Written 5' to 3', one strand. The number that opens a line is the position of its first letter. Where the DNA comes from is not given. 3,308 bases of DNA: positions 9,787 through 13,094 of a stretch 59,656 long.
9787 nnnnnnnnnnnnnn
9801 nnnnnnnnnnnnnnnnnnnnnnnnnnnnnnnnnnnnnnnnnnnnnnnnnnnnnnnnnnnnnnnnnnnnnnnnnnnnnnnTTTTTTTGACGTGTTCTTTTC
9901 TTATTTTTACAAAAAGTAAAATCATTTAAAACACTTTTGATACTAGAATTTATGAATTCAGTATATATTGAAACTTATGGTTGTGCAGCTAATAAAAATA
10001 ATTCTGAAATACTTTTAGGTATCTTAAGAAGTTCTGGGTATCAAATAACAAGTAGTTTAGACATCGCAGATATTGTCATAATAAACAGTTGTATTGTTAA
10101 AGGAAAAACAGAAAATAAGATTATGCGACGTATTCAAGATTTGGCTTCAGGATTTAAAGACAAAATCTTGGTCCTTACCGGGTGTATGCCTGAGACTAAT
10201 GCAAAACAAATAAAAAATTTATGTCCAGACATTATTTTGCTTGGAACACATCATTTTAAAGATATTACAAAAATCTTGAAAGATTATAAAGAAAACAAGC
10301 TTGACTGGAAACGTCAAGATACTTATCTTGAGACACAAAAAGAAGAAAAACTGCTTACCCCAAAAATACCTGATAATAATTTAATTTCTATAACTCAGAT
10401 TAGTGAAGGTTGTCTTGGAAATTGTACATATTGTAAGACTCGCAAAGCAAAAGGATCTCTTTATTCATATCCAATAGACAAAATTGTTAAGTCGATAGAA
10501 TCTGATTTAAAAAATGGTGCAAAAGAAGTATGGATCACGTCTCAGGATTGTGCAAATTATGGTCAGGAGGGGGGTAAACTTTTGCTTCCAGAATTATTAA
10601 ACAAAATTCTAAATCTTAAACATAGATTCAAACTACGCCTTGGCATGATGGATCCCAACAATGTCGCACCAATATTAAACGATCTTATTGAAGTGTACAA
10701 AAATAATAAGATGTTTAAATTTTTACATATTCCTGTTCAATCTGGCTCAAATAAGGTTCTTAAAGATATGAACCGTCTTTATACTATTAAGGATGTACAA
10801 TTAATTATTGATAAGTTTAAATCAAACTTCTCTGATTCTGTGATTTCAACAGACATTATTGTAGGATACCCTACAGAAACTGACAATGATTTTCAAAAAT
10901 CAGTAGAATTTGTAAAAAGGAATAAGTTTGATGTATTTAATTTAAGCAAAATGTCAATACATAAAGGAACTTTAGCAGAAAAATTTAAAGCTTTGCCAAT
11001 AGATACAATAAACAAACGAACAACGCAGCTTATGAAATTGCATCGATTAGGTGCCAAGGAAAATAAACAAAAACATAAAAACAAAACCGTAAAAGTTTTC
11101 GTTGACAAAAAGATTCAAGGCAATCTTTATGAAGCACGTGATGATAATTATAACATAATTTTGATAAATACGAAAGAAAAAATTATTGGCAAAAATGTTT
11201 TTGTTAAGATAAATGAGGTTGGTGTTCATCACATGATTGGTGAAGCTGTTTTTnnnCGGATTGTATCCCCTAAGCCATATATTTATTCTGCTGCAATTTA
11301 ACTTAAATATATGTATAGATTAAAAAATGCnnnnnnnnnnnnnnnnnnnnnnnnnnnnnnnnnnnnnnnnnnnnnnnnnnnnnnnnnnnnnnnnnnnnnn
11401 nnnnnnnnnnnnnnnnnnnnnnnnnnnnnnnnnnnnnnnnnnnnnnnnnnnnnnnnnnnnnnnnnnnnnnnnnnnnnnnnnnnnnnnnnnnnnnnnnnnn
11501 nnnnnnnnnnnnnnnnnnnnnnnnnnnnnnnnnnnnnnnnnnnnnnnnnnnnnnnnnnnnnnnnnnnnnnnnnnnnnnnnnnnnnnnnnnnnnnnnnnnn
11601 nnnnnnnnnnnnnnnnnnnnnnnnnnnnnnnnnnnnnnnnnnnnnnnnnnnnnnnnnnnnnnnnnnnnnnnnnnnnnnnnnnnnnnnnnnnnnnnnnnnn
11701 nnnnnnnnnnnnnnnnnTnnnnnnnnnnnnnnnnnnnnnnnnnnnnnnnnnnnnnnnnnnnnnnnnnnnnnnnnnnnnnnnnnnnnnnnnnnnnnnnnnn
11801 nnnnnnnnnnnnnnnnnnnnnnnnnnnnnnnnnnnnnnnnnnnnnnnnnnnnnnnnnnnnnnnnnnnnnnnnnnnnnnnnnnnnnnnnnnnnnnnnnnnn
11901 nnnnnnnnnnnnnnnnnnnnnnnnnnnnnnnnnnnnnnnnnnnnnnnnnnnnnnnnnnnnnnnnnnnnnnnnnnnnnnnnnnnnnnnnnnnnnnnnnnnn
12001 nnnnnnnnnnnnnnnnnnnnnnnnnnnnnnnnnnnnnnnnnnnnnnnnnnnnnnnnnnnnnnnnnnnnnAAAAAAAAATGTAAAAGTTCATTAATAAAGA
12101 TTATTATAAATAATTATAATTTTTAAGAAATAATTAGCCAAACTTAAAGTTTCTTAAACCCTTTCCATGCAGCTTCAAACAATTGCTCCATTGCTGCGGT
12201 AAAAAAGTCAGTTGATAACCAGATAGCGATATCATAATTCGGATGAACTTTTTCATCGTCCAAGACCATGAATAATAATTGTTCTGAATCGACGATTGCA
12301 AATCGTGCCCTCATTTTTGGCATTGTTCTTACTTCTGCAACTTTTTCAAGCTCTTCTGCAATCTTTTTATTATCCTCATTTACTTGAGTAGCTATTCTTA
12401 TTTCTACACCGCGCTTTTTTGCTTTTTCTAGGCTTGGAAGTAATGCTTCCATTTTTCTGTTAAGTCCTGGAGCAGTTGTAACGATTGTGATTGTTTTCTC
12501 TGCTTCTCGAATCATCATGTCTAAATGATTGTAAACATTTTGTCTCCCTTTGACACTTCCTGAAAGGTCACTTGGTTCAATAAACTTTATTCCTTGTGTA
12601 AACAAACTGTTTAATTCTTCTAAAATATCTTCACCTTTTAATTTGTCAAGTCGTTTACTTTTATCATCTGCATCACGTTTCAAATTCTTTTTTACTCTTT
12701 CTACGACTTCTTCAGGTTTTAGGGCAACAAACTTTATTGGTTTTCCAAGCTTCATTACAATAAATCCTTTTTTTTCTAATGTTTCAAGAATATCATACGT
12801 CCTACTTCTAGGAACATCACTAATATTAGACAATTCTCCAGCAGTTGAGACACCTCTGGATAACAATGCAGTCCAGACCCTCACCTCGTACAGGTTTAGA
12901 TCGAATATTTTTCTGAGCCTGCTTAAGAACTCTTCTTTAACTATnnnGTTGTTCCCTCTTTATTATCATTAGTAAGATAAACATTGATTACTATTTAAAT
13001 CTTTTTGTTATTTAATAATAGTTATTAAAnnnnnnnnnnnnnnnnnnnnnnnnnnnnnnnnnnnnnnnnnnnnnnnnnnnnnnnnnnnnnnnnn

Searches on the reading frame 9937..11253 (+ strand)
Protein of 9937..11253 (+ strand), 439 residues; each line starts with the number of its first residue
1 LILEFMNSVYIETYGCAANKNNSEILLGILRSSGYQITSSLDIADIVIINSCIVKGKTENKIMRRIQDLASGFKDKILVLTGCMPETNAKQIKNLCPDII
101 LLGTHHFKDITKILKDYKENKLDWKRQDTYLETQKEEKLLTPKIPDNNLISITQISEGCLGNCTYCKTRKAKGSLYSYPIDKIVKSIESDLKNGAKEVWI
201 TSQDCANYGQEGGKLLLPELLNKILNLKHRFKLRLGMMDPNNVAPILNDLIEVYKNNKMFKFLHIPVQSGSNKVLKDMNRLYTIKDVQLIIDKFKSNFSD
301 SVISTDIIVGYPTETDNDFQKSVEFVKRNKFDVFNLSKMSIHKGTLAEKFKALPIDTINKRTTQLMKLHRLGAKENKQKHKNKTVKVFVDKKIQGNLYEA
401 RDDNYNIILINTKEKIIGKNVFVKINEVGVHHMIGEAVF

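Call 81: search_protein_families(library=pfam, proteins=[window:9937-11253:+], max_evalue=0.0001)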
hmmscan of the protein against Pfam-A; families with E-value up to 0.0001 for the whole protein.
window:9937-11253:+ (439 aa): 2 families
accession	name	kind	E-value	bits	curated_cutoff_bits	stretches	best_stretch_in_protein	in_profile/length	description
PF00919.26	UPF0004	-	5.9e-24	84.4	27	1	9-98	2-92/98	Uncharacterized protein family UPF0004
PF04055.27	Radical_SAM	-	3.4e-21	76.6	29.5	1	155-326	3-166/166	Radical SAM superfamily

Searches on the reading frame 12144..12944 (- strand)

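Call 81: search_protein_families(library=pfam, proteins=[window:12144-12944:-], max_evalue=0.0001)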
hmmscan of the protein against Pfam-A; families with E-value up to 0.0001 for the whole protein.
window:12144-12944:- (266 aa): 4 families
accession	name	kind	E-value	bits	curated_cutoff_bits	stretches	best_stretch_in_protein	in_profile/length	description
PF01978.25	TrmB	-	1.5e-18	66.9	25.6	1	11-78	2-68/68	Sugar-specific transcriptional regulator TrmB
PF11495.14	Regulator_TrmB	-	1.4e-09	38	22.2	1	131-237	5-106/233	Archaeal transcriptional regulator TrmB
PF24217.1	DUF7436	-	1.4e-05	25.5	34.2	1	135-262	14-149/153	Family of unknown function (DUF7436)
PF13091.12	PLDc_2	-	3.2e-05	24.2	27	1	144-260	4-132/132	PLD-like domain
